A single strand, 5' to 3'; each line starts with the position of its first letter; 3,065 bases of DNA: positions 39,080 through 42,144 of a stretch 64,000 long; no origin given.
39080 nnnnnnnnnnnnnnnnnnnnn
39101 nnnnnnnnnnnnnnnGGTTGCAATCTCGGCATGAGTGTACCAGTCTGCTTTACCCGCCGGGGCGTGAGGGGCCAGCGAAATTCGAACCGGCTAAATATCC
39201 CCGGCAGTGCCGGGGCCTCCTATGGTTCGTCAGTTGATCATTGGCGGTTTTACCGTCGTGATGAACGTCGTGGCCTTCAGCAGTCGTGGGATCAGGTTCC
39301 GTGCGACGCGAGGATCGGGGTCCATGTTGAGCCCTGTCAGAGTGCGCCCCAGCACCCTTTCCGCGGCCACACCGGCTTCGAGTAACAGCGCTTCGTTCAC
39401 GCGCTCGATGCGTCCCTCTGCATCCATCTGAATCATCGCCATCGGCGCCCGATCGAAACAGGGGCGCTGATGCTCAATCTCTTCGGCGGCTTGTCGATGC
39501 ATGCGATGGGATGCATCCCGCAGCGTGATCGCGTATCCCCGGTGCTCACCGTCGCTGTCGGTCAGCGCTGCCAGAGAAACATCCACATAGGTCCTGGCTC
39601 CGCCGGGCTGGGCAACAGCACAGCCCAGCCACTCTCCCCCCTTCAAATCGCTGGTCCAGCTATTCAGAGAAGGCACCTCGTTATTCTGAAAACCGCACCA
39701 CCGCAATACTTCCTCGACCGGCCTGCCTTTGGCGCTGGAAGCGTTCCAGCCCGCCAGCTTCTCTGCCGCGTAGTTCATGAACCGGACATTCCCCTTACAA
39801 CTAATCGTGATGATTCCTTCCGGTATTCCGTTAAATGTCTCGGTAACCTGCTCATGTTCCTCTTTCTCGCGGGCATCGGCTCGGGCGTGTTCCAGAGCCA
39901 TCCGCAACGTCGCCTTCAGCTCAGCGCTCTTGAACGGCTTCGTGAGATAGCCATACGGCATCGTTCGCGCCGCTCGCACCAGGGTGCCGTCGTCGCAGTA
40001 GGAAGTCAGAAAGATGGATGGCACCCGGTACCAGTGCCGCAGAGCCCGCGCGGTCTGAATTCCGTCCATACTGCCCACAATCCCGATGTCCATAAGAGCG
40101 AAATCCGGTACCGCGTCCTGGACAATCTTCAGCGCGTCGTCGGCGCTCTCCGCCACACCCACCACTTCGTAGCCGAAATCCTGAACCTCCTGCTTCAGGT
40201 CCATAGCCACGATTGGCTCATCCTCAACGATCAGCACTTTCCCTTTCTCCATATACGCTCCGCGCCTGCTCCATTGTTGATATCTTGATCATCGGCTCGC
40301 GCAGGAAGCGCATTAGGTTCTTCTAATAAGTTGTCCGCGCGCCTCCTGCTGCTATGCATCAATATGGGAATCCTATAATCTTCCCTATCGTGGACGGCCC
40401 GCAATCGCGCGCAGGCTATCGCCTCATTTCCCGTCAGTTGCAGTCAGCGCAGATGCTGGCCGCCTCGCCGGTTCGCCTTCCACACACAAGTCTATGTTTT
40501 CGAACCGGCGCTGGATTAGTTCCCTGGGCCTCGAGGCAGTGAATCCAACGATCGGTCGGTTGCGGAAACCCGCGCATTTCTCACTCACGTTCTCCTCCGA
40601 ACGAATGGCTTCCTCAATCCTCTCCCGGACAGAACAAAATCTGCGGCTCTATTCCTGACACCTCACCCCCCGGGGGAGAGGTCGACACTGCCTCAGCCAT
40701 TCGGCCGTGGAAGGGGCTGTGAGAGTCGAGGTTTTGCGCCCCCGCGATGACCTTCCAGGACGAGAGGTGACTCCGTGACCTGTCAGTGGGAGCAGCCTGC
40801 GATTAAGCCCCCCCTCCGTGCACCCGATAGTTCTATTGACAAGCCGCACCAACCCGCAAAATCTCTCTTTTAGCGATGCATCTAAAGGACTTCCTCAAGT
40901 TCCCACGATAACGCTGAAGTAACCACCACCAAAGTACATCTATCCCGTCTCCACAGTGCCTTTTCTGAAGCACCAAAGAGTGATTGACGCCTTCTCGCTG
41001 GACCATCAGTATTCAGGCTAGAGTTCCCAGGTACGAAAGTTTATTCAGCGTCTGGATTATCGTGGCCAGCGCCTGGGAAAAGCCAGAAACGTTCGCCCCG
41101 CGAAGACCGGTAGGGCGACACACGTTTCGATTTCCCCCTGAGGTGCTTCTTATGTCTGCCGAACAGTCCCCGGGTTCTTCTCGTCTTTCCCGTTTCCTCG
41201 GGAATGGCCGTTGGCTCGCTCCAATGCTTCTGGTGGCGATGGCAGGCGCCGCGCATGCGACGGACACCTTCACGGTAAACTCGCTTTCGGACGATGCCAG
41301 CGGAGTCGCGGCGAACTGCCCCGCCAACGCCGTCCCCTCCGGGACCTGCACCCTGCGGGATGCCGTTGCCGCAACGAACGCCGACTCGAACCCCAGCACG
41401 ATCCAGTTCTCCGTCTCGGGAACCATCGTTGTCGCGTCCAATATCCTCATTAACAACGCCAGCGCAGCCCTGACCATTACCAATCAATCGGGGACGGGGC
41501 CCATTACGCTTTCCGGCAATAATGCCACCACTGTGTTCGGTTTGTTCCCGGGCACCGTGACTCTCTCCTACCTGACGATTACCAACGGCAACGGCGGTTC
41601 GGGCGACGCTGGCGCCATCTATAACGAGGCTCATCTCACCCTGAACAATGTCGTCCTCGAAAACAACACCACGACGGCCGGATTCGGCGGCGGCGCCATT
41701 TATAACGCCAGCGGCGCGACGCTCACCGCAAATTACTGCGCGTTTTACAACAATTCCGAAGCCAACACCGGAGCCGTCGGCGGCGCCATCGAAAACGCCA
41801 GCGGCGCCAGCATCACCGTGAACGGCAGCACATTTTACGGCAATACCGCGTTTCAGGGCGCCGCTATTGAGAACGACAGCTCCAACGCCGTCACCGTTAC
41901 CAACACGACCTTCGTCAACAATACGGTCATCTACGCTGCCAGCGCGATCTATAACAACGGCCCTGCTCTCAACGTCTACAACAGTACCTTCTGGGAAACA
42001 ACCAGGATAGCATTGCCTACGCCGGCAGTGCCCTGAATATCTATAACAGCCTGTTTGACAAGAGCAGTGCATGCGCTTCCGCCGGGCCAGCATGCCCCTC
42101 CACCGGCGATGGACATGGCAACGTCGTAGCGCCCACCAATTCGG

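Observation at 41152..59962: Tandem family of three giant secreted beta-helix proteins: shared ~830-aa core, swapped C-terminal repeat cassettes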

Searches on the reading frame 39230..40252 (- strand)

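Call 15: search_protein_families(library=pfam, proteins=[window:39230-40252:-], max_evalue=0.001)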
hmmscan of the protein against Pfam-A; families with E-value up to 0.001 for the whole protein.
window:39230-40252:- (340 aa): 5 families
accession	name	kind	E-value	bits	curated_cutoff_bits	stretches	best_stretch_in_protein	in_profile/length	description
PF00072.30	Response_reg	-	3e-20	72.9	30.2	1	6-116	1-110/111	Response regulator receiver domain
PF08448.16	PAS_4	-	9.6e-14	52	23.1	1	140-250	1-108/110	PAS fold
PF00989.32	PAS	-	6.4e-10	39.5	22.6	1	139-246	6-112/113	PAS fold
PF13188.13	PAS_8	-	3.7e-08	33.4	21.8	1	140-186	7-50/65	PAS domain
PF13426.13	PAS_9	-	5.6e-06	27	27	0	144-248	1-102/103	PAS domain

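Call 64: search_protein_families(library=ncbifam, proteins=[window:39230-40252:-], max_evalue=0.01)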
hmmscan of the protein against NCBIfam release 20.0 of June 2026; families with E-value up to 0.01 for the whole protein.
window:39230-40252:- (340 aa): 101 families (the best 25 are shown)
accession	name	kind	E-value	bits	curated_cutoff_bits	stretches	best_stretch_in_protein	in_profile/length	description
NF006623.1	PRK09191.1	subfamily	1.3e-26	93.9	240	1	3-122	137-254/258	PhyR family response regulator anti-anti-sigma factor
NF009971.0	PRK13435.1-2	subfamily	9e-18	64.5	151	1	5-119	2-112/141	response regulator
NF040534.1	resp_reg_YycF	equivalog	3.5e-16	59.2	340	1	5-135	2-130/231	response regulator YycF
TIGR00229.1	sensory_box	domain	1.5e-15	57.4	22.9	2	131-254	2-123/126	PAS domain S-box protein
NF009973.0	PRK13435.1-4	equivalog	7.2e-15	55.3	158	1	5-114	10-116/154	response regulator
NF008469.0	PRK11361.1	equivalog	2e-14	53.2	714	1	5-140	6-140/461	acetoacetate metabolism transcriptional regulator AtoC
NF041733.1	resp_reg_CseB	equivalog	3.5e-14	52.7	350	1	5-135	2-130/228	two-component system response regulator CseB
NF045944.1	ResRegRpaBCyano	equivalog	6.4e-14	51.9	330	1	7-133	1-125/229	response regulator transcription factor RpaB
NF040689.1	MtrAB_MtrA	equivalog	7.1e-14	51.7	300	1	6-130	1-123/219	MtrAB system response regulator MtrA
TIGR02154.1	PhoB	equivalog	1.3e-13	50.8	296.2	1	5-129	4-129/226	phosphate regulon transcriptional regulator PhoB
NF007689.0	PRK10365.1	equivalog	4.7e-13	48.7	760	1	5-129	7-130/441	sigma-54-dependent response regulator transcription factor ZraR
NF008296.0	PRK11083.1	equivalog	1.3e-12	47.6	273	1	1-134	1-132/228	two-component system response regulator CreB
NF009972.0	PRK13435.1-3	subfamily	1.7e-12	47.3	119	1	2-110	15-118/146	response regulator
NF007820.0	PRK10529.1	equivalog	2.9e-12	46.5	325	1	5-127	3-123/225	two-component system response regulator KdpE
NF008378.0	PRK11173.1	equivalog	4.6e-12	45.8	334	1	1-142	1-141/238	two-component system response regulator ArcA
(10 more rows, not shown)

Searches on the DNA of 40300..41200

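Call 41: search_rna_families(source=window, start=40300, end=41200, threshold=evalue, max_evalue=1)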
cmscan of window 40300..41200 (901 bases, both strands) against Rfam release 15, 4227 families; matches with E-value up to 1: 1.
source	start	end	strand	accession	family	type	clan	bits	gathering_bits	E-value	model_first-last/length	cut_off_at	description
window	40667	41123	+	RF02267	Vax2os1_2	Gene; lncRNA;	-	12.8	55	0.019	1-466/466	no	Vax2os1 conserved region 2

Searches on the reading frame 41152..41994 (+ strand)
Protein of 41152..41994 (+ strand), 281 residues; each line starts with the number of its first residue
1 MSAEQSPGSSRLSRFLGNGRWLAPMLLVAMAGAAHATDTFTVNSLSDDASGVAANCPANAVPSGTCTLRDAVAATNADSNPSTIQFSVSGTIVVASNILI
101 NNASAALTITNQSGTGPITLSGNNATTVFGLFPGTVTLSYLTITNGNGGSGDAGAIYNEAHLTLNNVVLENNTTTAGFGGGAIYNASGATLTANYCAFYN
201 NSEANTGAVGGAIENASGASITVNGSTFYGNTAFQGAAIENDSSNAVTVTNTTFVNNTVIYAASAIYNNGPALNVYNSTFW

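Call 11: search_protein_families(library=pfam, proteins=[window:41152-41994:+], max_evalue=0.01)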
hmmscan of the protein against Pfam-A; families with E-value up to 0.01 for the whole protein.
window:41152-41994:+ (281 aa): 0 families

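Call 12: search_protein_families(library=ncbifam, proteins=[window:41152-41994:+], max_evalue=0.01)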
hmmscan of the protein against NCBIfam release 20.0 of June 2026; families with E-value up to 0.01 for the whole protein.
window:41152-41994:+ (281 aa): 1 family
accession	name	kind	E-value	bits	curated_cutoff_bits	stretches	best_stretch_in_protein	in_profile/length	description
TIGR04214.1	CSLREA_Nterm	domain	0.00087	19.1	25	1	40-76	1-27/27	CSLREA domain-containing protein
